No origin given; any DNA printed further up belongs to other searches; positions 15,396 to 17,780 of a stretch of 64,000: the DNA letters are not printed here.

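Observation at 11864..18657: Tightly packed co-directional operon linking acyl-CoA carboxylase genes to two kinases and an intramembrane protease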

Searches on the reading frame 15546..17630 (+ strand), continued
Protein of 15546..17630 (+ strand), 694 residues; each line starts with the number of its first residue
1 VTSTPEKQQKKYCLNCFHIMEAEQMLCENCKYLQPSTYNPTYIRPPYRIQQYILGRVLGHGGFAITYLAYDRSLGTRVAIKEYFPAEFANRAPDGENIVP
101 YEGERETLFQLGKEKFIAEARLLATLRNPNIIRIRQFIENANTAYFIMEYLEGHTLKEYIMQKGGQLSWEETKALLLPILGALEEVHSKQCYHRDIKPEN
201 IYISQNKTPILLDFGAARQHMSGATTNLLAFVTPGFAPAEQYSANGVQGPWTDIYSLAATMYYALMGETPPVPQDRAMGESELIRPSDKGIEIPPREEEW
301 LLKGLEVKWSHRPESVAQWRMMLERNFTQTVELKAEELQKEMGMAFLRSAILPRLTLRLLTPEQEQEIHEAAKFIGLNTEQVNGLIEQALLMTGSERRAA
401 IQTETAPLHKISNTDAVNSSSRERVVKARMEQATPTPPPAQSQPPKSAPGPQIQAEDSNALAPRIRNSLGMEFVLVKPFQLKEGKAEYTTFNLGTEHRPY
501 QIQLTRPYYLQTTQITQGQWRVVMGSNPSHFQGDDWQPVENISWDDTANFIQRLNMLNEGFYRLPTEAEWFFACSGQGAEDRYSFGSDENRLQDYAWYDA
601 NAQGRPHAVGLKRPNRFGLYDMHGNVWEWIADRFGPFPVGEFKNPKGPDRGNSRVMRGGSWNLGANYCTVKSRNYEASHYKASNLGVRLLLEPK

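Call 16: find_related_loci(query=window:15546-17630:+, collection=genome_contigs, flank=10000)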
Query window:15546-17630:+ (694 aa) in genome_contigs; peptide patterns used: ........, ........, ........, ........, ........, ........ (x = any residue, [..] = any of these).
600 stretches matched a pattern (row limit reached: there are more); 592 encode a relative of the query (tblastn E <= 1e-3); the best 80 are kept; 80 distinct loci.
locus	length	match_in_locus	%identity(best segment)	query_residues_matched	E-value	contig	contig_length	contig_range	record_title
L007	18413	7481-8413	41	13-323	9e-71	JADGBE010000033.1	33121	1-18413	MAG: Desulfamplus sp. isolate nS315bin44 nS315_bin44_NODE_33_length_33121_cov_41.530915, whole genome shotgun sequence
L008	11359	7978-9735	30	51-689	2e-64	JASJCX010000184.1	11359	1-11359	MAG: Calothrix sp. MO_167.B42 MO_167.c_4156, whole genome shotgun sequence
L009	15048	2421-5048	35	13-690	1e-59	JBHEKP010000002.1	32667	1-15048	MAG: Candidatus Hydrogenedentales bacterium isolate bin.207 k141_1141773, whole genome shotgun sequence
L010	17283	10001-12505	39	43-692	7e-58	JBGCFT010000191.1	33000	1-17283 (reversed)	MAG: Marinicellaceae bacterium isolate SGMAG-14 contig191, whole genome shotgun sequence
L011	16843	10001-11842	27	49-690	9e-57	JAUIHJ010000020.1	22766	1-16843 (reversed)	MAG: bacterium isolate Co_bin.204 NODE_12835_length_22766_cov_1.050753, whole genome shotgun sequence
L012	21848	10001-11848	27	13-691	2e-54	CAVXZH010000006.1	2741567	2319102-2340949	MAG: uncultured cyanobacterium isolate MFD02979.bin.2.46 genome assembly, contig: contig_37759, whole genome shotgun seq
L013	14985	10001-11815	29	52-690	5e-52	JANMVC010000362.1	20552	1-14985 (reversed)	MAG: Pyrinomonadaceae bacterium isolate SOY_1_B_metabat.116 SOY_1_B_k141_4280567, whole genome shotgun sequence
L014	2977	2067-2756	41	462-693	3e-52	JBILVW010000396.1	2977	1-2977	MAG: Pirellulales bacterium isolate ME2018-08-20_3300044629_group8_bin88 Rohwer_bin1718_scaffold_63496_c1, whole genome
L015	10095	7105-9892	40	42-692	4e-52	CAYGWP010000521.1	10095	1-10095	MAG TPA_asm: uncultured Anaerolineales bacterium isolate ERP119294_co2_511 genome assembly, contig: k141_1200186, whole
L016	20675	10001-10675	41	465-691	6e-52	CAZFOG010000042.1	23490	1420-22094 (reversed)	MAG TPA_asm: uncultured Nitrospiraceae bacterium isolate SRP192927_co6_479 genome assembly, contig: NODE_4436_length_234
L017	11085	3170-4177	34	363-690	2e-51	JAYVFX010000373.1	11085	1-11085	MAG: Deltaproteobacteria bacterium isolate GL45_Down_concoct_107 GL45_Down_concoct_107_372, whole genome shotgun sequenc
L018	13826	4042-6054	27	46-690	4e-50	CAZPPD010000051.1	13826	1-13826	MAG TPA_asm: uncultured Alcaligenaceae bacterium isolate SRP128890_co1_173 genome assembly, contig: NODE_6727_length_138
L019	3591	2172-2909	39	453-691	4e-50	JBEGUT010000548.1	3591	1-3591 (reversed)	MAG: Planctomycetota bacterium isolate riogrande_2019_sw_WHONDRS-S19S_0066_A_bin.83 scaffold_0022657, whole genome shotg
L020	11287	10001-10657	43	471-690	7e-50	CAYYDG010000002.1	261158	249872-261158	MAG TPA_asm: uncultured Heliomicrobium sp. isolate binchicken_co276_100 genome assembly, contig: NODE_28_length_261158_c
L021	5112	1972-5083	41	435-693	1e-49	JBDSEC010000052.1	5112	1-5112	MAG: Pyrinomonadaceae bacterium isolate cluster1_bin.196 k127_498974, whole genome shotgun sequence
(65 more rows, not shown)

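Call 18: find_encoding_contigs(protein=P0007, flank=10000, max_places=2)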
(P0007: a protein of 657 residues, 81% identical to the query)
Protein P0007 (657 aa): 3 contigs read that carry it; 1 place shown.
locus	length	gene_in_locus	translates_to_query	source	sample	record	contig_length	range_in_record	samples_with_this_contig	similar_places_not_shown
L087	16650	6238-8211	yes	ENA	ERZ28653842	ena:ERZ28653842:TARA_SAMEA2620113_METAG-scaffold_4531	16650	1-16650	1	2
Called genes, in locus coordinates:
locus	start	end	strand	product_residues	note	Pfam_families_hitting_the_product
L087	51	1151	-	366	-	PF01926:MMR_HSR1, PF02421:FeoB_N, PF06071:YchF-GTPase_C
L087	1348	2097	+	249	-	-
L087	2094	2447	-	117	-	-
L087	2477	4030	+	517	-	PF01039:Carboxyl_trans, PF06833:MdcE (faint), PF03255:ACCA (weak)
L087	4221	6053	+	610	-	PF03109:ABC1, PF27536:UbiB_helical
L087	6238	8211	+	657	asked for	PF00069:Pkinase, PF07714:PK_Tyr_Ser-Thr, PF03109:ABC1 (weak), PF03781:FGE-sulfatase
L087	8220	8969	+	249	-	PF13398:Peptidase_M50B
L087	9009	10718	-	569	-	PF03816:LytR_cpsA_psr, PF13399:LytR_C (faint)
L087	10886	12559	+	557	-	PF03065:Glyco_hydro_57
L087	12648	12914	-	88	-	PF01649:Ribosomal_S20p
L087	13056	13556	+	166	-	-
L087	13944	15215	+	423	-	PF05221:AdoHcyase, PF02826:2-Hacid_dh_C (weak), PF00670:AdoHcyase_NAD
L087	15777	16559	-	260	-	PF00005:ABC_tran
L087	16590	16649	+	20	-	?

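Call 19: find_encoding_contigs(protein=P0020, flank=10000, max_places=2)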
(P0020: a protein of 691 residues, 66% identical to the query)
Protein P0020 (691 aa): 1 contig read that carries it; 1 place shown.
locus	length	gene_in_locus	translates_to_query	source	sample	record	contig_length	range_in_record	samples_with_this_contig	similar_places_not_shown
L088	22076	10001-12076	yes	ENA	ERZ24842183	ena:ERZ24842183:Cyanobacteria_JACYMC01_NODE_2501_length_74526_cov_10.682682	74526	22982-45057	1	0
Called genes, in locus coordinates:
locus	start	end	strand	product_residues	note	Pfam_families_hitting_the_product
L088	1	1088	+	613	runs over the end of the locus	PF02574:S-methyl_trans, PF02219:MTHFR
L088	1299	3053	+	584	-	PF02108:FliH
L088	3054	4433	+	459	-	PF02874:ATP-synt_ab_N (weak), PF00006:ATP-synt_ab, PF18269:T3SS_ATPase_C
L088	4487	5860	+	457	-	PF01595:CNNM, PF00571:CBS (weak), PF03471:CorC_HlyC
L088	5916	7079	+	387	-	PF03435:Sacchrp_dh_NADP, PF16653:Sacchrp_dh_C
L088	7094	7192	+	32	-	-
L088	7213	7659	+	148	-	-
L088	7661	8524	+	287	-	-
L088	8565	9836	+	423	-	PF00579:tRNA-synt_1b, PF22421:SYY_C-terminal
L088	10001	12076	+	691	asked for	PF00069:Pkinase, PF07714:PK_Tyr_Ser-Thr, PF03109:ABC1 (weak), PF03781:FGE-sulfatase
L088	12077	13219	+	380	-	PF06224:AlkZ-like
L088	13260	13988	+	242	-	PF13398:Peptidase_M50B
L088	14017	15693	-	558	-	PF03816:LytR_cpsA_psr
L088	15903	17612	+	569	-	PF03065:Glyco_hydro_57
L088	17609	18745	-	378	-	-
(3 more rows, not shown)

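Call 20: find_encoding_contigs(protein=P0022, flank=10000, max_places=2)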
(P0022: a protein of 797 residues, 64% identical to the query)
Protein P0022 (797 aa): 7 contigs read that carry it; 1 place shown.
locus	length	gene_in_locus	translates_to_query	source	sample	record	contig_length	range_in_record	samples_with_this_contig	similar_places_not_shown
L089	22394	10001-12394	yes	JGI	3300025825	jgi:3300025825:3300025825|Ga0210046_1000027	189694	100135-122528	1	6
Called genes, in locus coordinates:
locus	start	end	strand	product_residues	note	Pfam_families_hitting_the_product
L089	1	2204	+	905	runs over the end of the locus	PF07517:SecA_DEAD, PF01043:SecA_PP_bind, PF21090:P-loop_SecA, PF07516:SecA_SW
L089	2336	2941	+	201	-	PF07963:N_methyl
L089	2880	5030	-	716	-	PF11992:TgpA_N (weak), PF01841:Transglut_core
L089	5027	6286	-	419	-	-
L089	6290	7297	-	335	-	PF20030:bpMoxR (weak), PF00004:AAA (weak), PF07726:AAA_3, PF07728:AAA_5, PF17863:AAA_lid_2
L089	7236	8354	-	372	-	PF00034:Cytochrom_C (faint), PF03150:CCP_MauG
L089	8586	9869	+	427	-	PF00579:tRNA-synt_1b, PF22421:SYY_C-terminal, PF01479:S4 (weak)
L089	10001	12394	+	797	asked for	PF00069:Pkinase, PF03109:ABC1 (weak), PF06293:Kdo (weak), PF07714:PK_Tyr_Ser-Thr, PF03781:FGE-sulfatase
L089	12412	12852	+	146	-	-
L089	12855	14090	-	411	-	-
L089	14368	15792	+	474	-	PF01436:NHL (faint)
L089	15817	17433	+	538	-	PF00496:SBP_bac_5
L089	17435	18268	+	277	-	PF00763:THF_DHG_CYH, PF02882:THF_DHG_CYH_C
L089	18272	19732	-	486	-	-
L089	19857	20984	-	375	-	PF01385:OrfB_IS605, PF07282:Cas12f1-like_TNB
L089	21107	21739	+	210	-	PF00027:cNMP_binding (weak), PF13545:HTH_Crp_2, PF00325:Crp (weak)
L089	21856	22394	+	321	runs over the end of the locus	PF14559:TPR_19 (weak)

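Call 50: search_protein_families(library=pfam, proteins=[L002:13371-13625:+, L002:12842-13378:+], max_evalue=5)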
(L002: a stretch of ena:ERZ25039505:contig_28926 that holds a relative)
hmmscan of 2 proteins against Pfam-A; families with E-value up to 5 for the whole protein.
L002:13371-13625:+ (84 aa): 4 families
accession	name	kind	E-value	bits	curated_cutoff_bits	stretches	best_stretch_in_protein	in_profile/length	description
PF18993.5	Rv0078B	-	0.0014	19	27.1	1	15-48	2-35/63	Rv0078B-related antitoxin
PF05303.17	GSKIP_dom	-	0.087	13.4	20.9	1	2-62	22-81/105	GSKIP domain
PF23649.1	FKBP15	-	0.1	12.7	27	1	9-56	148-195/224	FK506-binding protein 15-like domain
PF17944.6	Arg_decarbox_C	-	0.64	11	23.3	0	39-66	18-46/51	Arginine decarboxylase C-terminal helical extension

L002:12842-13378:+ (178 aa): 4 families
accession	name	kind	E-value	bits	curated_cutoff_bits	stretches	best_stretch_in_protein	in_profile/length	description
PF19502.5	DUF6036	-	1.1e-06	29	23.6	1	5-163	7-132/164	Nucleotidyltransferase of unknown function (DUF6036)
PF08843.17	AbiEii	-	1.9e-05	25.2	22.5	1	20-161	16-179/238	Nucleotidyl transferase AbiEii toxin, Type IV TA system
PF10706.15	Aminoglyc_resit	-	0.015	15.8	21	1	5-63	2-60/149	Aminoglycoside-2''-adenylyltransferase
PF13075.11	DUF3939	-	0.058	14.1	21.3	1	48-85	41-79/134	Protein of unknown function (DUF3939)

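Call 78: search_protein_families(library=padloc, proteins=[window:15546-17630:+, L002:12842-13378:+, L002:13371-13625:+], max_evalue=0.001)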
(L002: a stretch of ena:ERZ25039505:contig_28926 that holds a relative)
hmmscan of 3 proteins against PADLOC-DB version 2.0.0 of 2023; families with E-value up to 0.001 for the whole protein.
window:15546-17630:+ (694 aa): 35 families (the best 25 are shown)
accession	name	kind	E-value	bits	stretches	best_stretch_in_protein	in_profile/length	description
PDLC04138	mad6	-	7.7e-48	161.8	1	45-313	46-301/659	mads_6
PDLC04042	PD-T4-6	-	3.2e-45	153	1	49-337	8-283/292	-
PDLC04053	PD-T4-6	-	1.1e-41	141.3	1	113-340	53-285/311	-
PDLC04045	PD-T4-6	-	1.3e-33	114.5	1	51-280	34-256/350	-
PDLC04043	PD-T4-6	-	1.6e-33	114.5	1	51-270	16-216/452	-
PDLC04060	PD-T4-6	-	1.1e-32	111.6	1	51-270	9-208/486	-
PDLC04047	PD-T4-6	-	3.4e-32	109.8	1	50-270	10-211/327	-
PDLC04054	PD-T4-6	-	3.8e-31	106.8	1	114-270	55-212/347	-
PDLC04044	PD-T4-6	-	4e-31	106.5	1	52-271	34-239/372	-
PDLC04061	PD-T4-6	-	8.4e-29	99.4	1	51-458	17-417/510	-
PDLC04051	PD-T4-6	-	2.6e-28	97.2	1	52-271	34-241/476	-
PDLC04048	PD-T4-6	-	1.1e-27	95.3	1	52-270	12-211/354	-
PDLC04039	PD-T4-6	-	1.4e-26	91.5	1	49-270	13-214/458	-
PDLC04062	PD-T4-6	-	5.7e-26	89.5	1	50-270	32-237/450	-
PDLC03920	MkoA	-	8.4e-26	88.6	1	65-374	22-325/1112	-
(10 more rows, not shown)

L002:12842-13378:+ (178 aa): 0 families

L002:13371-13625:+ (84 aa): 0 families
